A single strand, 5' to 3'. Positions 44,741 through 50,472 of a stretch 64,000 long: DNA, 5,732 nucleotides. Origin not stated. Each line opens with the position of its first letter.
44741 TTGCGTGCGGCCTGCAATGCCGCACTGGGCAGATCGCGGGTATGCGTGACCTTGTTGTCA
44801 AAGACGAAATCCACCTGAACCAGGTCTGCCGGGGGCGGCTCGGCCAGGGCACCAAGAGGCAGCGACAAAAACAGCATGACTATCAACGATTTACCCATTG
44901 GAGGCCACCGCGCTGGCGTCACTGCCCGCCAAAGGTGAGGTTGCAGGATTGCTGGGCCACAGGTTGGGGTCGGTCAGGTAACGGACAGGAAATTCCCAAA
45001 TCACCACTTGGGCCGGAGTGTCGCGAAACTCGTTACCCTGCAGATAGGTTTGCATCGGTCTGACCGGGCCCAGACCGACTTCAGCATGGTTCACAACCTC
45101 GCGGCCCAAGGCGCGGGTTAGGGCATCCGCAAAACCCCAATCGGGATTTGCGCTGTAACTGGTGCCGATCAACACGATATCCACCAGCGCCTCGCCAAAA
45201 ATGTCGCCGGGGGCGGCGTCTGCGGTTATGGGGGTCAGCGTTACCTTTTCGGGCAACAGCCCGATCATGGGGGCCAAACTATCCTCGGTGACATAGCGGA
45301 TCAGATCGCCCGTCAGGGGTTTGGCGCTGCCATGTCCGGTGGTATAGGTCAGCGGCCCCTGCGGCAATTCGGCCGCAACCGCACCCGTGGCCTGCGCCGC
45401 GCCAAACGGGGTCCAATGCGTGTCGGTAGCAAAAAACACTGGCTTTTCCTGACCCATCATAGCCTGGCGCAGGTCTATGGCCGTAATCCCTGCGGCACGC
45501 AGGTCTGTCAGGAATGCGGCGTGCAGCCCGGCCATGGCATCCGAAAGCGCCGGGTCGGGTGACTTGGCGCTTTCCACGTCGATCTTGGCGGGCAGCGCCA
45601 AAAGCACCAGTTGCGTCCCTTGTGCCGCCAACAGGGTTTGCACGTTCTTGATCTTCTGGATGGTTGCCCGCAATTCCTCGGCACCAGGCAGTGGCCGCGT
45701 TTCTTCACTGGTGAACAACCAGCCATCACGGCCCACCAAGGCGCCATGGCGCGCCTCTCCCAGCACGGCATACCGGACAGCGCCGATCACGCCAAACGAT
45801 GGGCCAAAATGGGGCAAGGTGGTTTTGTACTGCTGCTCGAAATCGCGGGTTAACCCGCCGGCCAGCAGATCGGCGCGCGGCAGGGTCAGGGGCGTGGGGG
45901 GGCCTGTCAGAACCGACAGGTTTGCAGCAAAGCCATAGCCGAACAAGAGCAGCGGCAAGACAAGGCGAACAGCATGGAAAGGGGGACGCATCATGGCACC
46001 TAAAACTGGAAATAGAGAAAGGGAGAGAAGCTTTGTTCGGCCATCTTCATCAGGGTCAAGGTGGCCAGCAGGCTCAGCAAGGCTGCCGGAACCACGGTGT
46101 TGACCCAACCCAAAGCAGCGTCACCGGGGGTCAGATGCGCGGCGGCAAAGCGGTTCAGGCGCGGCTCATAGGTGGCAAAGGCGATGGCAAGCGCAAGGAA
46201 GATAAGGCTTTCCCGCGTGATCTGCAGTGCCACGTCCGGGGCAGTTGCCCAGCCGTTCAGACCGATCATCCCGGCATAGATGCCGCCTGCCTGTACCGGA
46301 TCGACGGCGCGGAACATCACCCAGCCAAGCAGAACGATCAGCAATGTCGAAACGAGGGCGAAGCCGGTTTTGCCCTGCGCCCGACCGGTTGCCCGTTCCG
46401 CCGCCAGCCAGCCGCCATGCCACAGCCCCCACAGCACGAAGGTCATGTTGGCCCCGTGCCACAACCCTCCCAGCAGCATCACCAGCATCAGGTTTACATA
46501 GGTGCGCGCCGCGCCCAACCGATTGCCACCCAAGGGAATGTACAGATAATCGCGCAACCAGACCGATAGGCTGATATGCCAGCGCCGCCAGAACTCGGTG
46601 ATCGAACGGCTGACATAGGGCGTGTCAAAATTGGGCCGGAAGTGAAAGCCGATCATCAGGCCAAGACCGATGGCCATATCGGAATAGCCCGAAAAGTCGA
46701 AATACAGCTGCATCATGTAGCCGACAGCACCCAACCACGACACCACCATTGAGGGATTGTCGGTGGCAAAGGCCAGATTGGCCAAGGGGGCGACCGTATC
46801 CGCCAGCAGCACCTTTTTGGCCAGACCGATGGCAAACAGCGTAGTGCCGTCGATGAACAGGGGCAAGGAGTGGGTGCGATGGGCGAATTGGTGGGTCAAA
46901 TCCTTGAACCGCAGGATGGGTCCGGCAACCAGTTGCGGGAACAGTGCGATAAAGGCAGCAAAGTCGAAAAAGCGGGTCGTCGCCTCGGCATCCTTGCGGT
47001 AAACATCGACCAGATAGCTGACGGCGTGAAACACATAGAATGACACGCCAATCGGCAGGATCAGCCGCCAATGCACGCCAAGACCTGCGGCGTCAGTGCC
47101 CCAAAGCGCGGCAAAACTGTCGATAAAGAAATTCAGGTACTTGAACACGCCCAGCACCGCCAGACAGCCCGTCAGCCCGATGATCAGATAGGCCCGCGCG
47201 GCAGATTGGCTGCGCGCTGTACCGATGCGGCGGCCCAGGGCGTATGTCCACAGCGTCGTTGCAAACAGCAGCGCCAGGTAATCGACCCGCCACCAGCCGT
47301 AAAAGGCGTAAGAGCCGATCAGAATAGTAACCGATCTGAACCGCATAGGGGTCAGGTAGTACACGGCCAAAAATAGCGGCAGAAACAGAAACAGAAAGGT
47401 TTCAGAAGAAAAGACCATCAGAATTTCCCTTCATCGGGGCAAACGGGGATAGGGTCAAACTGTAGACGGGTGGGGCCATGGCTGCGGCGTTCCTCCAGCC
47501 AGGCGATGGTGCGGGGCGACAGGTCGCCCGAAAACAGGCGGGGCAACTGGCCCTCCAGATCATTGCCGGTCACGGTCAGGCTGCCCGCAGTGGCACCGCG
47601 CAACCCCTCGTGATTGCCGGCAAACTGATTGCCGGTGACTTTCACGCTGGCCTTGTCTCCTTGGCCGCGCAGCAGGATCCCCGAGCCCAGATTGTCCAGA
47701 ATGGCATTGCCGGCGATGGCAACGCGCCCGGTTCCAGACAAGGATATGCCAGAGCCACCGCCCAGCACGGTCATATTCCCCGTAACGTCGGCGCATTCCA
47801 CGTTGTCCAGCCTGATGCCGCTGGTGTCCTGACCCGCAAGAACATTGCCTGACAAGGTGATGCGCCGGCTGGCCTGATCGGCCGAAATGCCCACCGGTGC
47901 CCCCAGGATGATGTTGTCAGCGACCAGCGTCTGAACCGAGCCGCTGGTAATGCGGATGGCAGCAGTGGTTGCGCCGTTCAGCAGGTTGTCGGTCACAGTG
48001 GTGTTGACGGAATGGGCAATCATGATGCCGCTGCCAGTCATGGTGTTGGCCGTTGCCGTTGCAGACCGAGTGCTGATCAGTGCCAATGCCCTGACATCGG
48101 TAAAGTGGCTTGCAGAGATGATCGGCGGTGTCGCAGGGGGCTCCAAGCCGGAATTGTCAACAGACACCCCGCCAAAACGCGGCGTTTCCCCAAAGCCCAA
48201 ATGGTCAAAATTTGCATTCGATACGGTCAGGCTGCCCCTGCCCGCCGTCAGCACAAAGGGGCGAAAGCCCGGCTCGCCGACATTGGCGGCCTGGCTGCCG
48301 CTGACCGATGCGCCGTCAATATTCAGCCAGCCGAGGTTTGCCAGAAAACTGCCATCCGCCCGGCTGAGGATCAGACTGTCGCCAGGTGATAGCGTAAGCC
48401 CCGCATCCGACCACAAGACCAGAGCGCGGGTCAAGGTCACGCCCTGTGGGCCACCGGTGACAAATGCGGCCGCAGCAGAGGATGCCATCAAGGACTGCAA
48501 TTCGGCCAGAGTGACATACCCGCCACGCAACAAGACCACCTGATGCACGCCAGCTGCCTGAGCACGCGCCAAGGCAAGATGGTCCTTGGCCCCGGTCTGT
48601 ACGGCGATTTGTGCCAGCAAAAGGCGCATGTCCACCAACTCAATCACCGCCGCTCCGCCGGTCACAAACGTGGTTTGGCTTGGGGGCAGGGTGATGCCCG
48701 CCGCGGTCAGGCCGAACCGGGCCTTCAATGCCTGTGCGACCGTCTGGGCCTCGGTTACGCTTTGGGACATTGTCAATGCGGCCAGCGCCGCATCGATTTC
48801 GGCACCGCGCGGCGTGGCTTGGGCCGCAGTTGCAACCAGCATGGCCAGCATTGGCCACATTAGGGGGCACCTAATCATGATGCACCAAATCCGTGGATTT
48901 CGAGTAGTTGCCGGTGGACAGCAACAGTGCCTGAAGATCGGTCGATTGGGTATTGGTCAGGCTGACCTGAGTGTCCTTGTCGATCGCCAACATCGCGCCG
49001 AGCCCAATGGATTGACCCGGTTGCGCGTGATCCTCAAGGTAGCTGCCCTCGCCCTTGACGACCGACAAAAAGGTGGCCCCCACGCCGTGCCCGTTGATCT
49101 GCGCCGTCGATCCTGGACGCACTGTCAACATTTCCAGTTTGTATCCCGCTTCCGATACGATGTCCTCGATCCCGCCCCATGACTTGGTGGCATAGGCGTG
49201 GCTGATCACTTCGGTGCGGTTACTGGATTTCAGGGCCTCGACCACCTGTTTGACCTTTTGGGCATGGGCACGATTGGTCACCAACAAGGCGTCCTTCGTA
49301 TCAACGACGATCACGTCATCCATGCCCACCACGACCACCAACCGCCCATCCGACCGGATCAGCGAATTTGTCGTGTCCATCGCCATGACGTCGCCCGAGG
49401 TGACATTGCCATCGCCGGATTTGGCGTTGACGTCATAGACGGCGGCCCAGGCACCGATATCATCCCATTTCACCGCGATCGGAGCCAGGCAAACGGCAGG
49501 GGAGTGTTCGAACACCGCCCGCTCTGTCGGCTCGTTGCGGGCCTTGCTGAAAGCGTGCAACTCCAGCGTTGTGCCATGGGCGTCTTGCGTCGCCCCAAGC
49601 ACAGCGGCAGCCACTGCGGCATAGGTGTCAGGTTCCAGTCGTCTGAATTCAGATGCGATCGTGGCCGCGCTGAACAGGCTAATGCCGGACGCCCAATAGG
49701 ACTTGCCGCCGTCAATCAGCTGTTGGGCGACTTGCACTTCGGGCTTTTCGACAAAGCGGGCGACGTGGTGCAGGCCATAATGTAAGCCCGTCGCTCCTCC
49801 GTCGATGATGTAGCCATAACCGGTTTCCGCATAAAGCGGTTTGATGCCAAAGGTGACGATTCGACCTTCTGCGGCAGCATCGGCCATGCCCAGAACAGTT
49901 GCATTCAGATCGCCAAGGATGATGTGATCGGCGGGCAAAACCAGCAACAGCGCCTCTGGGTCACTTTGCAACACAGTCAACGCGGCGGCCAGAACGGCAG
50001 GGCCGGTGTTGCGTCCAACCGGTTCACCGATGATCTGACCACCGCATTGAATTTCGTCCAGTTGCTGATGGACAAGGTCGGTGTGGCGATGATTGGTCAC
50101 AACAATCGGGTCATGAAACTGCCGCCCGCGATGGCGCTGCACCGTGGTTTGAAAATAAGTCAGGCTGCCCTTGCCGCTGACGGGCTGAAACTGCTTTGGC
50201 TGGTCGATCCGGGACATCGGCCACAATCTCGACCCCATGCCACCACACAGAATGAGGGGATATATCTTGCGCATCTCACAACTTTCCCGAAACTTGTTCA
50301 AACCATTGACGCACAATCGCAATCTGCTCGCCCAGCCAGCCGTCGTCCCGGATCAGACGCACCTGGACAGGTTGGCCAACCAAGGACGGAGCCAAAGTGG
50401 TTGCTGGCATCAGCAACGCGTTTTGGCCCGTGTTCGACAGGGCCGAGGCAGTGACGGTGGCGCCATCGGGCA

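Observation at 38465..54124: Non-canonical alginate-like biosynthesis operon in an alphaproteobacterium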

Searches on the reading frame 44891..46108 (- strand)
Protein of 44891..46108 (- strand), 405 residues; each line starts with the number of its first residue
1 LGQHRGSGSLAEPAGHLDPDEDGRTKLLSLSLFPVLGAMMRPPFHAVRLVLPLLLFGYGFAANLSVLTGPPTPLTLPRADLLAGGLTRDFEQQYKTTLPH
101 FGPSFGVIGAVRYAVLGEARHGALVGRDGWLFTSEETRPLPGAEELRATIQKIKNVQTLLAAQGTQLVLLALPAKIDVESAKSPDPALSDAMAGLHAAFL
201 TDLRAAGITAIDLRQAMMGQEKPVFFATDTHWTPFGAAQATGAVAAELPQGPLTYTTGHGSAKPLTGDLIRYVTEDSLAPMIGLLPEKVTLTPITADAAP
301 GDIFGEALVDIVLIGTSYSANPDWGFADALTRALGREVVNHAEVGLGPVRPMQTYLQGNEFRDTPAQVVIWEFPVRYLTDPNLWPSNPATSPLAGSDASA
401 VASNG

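Call 4: search_protein_families(library=pfam, proteins=[window:44891-46108:-])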
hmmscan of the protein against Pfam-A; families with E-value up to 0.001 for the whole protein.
window:44891-46108:- (405 aa): 1 family
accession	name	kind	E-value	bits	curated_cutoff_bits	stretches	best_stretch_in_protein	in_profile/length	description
PF16822.11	ALGX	-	1.7e-65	221.8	26.5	1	124-374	2-267/268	SGNH hydrolase-like domain, acetyltransferase AlgX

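Call 6: search_protein_families(library=ncbifam, proteins=[window:44891-46108:-], max_evalue=0.01)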
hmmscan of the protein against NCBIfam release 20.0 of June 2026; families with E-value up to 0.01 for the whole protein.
window:44891-46108:- (405 aa): 0 families

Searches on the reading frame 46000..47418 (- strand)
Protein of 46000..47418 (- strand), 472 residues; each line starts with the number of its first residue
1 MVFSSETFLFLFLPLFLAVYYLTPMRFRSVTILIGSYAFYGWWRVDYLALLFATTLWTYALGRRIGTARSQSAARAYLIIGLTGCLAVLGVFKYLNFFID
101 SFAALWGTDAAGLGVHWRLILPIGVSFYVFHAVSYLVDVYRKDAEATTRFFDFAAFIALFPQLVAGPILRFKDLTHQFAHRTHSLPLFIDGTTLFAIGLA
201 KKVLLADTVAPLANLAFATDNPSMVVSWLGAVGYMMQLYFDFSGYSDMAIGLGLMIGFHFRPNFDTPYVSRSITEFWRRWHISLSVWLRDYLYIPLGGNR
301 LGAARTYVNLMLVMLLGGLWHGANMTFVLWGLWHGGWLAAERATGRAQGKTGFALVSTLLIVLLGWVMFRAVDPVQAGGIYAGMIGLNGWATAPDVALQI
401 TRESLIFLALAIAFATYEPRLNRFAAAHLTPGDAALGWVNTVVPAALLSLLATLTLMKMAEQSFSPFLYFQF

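Call 3: search_protein_families(library=pfam, proteins=[window:46000-47418:-])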
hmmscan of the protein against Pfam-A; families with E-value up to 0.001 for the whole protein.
window:46000-47418:- (472 aa): 1 family
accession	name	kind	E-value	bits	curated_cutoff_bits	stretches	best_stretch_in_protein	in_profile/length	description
PF03062.24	MBOAT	-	2.6e-28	99.7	27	1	148-351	79-304/337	MBOAT, membrane-bound O-acyltransferase family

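Call 5: search_protein_families(library=ncbifam, proteins=[window:46000-47418:-], max_evalue=0.01)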
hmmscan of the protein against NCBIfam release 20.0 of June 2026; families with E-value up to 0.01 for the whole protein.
window:46000-47418:- (472 aa): 1 family
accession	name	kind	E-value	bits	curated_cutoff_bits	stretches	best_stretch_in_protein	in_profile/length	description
TIGR04091.1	LTA_dltB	equivalog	1.4e-43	149.6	375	1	118-346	106-343/380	D-alanyl-lipoteichoic acid biosynthesis protein DltB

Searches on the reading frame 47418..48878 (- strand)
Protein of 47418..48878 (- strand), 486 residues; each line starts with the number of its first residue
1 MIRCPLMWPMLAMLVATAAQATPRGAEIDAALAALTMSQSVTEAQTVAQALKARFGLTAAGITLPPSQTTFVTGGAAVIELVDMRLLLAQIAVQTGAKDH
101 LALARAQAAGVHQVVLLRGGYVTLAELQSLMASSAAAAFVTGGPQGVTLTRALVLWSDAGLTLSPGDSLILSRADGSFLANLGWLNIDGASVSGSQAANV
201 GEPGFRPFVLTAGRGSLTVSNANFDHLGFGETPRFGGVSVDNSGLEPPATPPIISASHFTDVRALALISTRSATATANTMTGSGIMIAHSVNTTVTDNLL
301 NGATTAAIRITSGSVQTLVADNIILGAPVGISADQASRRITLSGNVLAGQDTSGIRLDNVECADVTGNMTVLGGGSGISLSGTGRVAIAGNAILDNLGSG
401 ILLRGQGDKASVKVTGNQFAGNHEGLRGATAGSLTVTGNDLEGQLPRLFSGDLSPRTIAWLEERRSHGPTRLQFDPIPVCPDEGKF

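Call 3: search_protein_families(library=pfam, proteins=[window:47418-48878:-])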
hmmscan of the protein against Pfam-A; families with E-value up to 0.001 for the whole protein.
window:47418-48878:- (486 aa): 2 families
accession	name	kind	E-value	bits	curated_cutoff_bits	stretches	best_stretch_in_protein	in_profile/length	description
PF13229.12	Beta_helix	-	4e-16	59.5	25.9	2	339-439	33-156/158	Right handed beta helix region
PF05048.19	NosD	-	5.2e-16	59.2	23.6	1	272-428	26-178/212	Periplasmic copper-binding protein (NosD)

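Call 5: search_protein_families(library=ncbifam, proteins=[window:47418-48878:-], max_evalue=0.01)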
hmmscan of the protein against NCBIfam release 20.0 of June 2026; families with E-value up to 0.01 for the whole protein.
window:47418-48878:- (486 aa): 3 families
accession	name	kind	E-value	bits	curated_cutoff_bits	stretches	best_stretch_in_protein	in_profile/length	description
TIGR04247.1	NosD_copper_fam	subfamily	5.4e-08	31.8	300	2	337-430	201-293/377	nitrous oxide reductase family maturation protein NosD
NF038177.1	epimerase_AlgG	equivalog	2.5e-07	29.7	700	1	95-240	96-244/519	mannuronan 5-epimerase AlgG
TIGR03804.1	para_beta_helix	repeat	0.0095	15.6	19.45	0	377-405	1-28/44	parallel beta-helix repeat protein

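Call 20: search_solved_structures(query=window:47418-48878:-, max_evalue=1, show_alignments=2)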
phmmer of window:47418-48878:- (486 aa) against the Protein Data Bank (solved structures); distinct sequences matched with E-value up to 1: 8.
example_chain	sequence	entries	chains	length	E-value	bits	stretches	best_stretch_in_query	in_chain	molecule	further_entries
4ozy_A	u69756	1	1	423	2.9e-06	29.6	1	102-241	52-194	Poly(beta-D-mannuronate) C5 epimerase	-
4ozz_A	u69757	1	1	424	3.2e-06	29.4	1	102-241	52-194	Poly(beta-D-mannuronate) C5 epimerase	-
4nk8_A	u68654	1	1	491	5.1e-06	28.8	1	101-241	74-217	Poly(beta-D-mannuronate) C5 epimerase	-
4nk6_A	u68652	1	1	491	5.4e-06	28.7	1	101-241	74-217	Poly(beta-D-mannuronate) C5 epimerase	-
7o0y_A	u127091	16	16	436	0.0089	18.1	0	344-445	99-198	Probable ABC transporter binding protein NosD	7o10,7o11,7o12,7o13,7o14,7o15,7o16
6nex_H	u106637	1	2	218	0.42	12.5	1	159-225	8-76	Antigen binding fragment heavy chain | Ighg protein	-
6nfn_H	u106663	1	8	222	0.44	12.5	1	159-225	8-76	Fab h2E2 heavy chain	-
8qks_C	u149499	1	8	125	0.62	12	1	158-223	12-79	R5034HV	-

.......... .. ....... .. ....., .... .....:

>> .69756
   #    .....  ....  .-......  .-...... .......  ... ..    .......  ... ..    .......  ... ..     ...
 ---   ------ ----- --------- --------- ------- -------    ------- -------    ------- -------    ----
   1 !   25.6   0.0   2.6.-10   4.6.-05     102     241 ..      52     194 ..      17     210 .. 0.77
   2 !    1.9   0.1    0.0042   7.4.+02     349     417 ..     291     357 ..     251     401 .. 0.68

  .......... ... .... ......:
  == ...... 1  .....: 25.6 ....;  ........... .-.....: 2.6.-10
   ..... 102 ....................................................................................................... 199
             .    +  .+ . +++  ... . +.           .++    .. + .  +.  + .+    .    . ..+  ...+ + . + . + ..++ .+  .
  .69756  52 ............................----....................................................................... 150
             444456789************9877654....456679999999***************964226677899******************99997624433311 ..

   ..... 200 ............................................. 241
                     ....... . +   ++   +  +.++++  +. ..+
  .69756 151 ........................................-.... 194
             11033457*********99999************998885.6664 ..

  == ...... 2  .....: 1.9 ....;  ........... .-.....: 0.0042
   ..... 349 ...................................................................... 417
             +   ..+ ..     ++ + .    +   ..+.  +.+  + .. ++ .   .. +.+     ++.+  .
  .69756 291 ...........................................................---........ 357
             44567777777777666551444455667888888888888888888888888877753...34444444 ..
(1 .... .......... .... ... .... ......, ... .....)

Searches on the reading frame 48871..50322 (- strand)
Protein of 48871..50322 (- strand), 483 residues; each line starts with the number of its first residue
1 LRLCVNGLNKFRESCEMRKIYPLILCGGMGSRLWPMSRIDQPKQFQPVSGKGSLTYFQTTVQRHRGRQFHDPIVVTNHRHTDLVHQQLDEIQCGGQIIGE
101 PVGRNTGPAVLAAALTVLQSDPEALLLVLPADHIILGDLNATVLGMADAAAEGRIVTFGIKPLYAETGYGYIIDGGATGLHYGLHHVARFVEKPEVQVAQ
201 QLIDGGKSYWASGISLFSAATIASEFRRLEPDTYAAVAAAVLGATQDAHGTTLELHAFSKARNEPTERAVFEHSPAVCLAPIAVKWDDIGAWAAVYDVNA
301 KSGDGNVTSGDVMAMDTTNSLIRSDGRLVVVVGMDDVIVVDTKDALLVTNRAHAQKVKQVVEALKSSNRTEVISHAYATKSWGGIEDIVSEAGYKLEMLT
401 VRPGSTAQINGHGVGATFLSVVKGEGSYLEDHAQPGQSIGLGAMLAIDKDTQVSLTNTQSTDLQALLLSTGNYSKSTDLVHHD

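Call 3: search_protein_families(library=pfam, proteins=[window:48871-50322:-])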
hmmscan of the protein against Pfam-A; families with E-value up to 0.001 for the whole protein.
window:48871-50322:- (483 aa): 4 families
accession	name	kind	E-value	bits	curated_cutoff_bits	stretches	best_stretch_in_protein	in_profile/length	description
PF00483.29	NTP_transferase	-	1.4e-40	139.9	21.2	1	22-301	2-241/245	Nucleotidyl transferase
PF22640.1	ManC_GMP_beta-helix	-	4.1e-15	55.9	27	1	310-364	1-55/55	MannoseP isomerase/GMP-like beta-helix domain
PF12804.13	NTP_transf_3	-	2.7e-06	28.1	27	1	23-137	2-100/160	MobA-like NTP transferase domain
PF01050.24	MannoseP_isomer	-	0.00038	21.1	23.6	0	368-481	2-113/116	Mannose-6-phosphate isomerase C-terminal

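Call 5: search_protein_families(library=ncbifam, proteins=[window:48871-50322:-], max_evalue=0.01)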
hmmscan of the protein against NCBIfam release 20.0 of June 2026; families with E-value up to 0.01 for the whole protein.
window:48871-50322:- (483 aa): 3 families
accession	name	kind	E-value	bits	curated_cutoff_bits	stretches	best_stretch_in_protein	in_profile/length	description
TIGR01479.1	GMP_PMI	equivalog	1e-116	390.5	372.95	1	20-480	1-459/467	mannose-1-phosphate guanylyltransferase/mannose-6-phosphate isomerase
NF012004.0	PRK15460.1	equivalog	3.5e-90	303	859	1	18-480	4-469/478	mannose-1-phosphate guanyltransferase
TIGR01208.1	rmlA_long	equivalog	0.0084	15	320.25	0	23-65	3-44/353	glucose-1-phosphate thymidylyltransferase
